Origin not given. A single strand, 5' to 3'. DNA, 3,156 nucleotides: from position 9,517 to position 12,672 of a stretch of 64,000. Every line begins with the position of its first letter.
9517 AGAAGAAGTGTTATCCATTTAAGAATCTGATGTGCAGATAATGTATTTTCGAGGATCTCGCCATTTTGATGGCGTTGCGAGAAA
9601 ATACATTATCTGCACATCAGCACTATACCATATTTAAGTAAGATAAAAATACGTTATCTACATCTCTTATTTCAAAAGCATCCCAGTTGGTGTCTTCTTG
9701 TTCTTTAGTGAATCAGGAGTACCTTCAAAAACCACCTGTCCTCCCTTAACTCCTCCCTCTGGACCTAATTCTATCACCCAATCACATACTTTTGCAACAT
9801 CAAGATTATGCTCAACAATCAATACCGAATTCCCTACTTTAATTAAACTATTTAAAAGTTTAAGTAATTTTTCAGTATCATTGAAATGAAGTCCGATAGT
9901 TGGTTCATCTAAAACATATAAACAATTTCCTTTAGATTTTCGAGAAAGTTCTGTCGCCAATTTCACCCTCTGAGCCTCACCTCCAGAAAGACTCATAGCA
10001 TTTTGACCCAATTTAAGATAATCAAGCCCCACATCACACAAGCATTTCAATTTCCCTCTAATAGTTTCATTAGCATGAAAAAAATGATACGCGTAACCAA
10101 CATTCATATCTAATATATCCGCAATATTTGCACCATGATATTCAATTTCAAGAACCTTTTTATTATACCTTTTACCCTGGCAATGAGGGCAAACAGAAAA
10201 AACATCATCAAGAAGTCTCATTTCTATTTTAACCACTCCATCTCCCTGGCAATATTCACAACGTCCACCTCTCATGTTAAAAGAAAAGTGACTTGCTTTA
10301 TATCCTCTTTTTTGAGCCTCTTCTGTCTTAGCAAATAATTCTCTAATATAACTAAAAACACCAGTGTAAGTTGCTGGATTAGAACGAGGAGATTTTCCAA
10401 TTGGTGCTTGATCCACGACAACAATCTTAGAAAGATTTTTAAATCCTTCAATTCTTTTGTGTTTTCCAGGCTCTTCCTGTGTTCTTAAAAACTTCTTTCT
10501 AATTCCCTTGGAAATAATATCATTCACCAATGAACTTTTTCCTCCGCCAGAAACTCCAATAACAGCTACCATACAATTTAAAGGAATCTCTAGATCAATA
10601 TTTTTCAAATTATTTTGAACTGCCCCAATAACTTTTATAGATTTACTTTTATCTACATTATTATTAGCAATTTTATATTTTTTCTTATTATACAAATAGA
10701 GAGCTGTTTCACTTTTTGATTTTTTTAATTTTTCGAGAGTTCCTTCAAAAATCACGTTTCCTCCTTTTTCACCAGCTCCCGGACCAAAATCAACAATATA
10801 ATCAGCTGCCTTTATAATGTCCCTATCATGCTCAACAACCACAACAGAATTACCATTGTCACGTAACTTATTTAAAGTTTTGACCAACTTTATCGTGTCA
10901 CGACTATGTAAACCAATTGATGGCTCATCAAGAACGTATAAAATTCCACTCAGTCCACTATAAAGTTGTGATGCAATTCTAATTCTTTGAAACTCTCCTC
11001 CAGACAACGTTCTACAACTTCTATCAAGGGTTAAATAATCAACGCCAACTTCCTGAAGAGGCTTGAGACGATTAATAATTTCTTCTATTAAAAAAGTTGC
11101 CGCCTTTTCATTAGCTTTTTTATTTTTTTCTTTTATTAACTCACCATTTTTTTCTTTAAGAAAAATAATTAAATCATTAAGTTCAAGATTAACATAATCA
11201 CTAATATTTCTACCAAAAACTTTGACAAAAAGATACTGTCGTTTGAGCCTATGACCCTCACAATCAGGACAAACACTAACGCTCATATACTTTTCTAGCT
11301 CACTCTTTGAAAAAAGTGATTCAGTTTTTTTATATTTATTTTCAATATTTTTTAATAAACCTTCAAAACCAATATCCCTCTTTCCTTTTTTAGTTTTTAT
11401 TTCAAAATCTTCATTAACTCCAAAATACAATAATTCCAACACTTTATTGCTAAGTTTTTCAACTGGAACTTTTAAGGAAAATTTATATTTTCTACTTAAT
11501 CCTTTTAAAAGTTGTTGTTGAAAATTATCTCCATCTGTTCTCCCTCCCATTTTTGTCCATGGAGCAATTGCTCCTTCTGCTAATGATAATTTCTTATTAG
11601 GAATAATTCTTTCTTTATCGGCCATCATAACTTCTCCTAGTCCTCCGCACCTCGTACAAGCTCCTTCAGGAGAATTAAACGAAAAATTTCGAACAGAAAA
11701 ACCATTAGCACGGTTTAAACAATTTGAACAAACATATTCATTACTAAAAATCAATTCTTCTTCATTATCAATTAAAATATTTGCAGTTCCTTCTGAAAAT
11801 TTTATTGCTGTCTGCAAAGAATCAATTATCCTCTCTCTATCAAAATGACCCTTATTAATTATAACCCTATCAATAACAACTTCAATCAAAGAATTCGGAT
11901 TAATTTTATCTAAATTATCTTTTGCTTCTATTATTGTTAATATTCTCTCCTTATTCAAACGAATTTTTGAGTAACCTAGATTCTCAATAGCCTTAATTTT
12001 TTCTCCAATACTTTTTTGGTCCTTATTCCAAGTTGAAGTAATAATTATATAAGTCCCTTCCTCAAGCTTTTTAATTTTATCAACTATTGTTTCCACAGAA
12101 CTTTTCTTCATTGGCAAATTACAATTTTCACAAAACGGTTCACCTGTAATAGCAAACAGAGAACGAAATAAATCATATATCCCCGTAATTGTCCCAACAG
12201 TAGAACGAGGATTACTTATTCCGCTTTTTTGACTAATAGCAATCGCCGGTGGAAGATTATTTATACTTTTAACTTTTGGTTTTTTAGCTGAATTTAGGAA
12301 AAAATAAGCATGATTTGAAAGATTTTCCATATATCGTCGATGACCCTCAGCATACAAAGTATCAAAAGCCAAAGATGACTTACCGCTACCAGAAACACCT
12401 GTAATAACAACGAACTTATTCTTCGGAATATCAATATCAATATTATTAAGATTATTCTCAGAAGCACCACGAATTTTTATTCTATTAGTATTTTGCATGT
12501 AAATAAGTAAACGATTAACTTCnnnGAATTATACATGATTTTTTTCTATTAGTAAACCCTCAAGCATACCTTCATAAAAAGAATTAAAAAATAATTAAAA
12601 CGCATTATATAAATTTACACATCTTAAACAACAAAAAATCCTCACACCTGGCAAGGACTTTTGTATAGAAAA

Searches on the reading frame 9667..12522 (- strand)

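Call 25: search_protein_families(library=pfam, proteins=[window:9667-12522:-], max_evalue=0.001)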
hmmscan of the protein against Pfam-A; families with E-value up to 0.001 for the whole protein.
window:9667-12522:- (951 aa): 11 families
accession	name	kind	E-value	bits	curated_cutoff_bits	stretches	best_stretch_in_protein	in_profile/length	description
PF17755.6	UvrA_DNA-bind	-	3.4e-24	85.7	23.2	1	302-411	1-110/110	UvrA DNA-binding domain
PF00005.33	ABC_tran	-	1.8e-19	71.1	25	0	826-875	90-136/137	ABC transporter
PF17760.6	UvrA_inter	-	6.6e-14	52.1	23.3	1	142-251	2-107/109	UvrA interaction domain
PF02463.25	SMC_N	-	3.9e-11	43.3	40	0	610-917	105-209/220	RecF/RecN/SMC N terminal domain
PF03193.22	RsgA_GTPase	-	3.3e-07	30.7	30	0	636-688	94-146/174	RsgA GTPase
PF20703.3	nSTAND1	-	9.1e-07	29.3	27.1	0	33-54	31-52/379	Novel STAND NTPase 1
PF00684.25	DnaJ_CXXCXGXG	-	6.8e-06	26.7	32.7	0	754-785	17-51/65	DnaJ central domain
PF13304.12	AAA_21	-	1.1e-05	26.2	27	0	512-562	243-295/304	AAA domain, putative AbiEii toxin, Type IV TA system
PF13555.12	AAA_29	-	2.7e-05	24.3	27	0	29-51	16-38/61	P-loop containing region of AAA domain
PF20720.3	nSTAND3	-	0.00029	21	27.2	0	34-57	16-39/155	Novel STAND NTPase 3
PF13191.12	AAA_16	-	0.00048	21.1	32.6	0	36-59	25-47/167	AAA ATPase domain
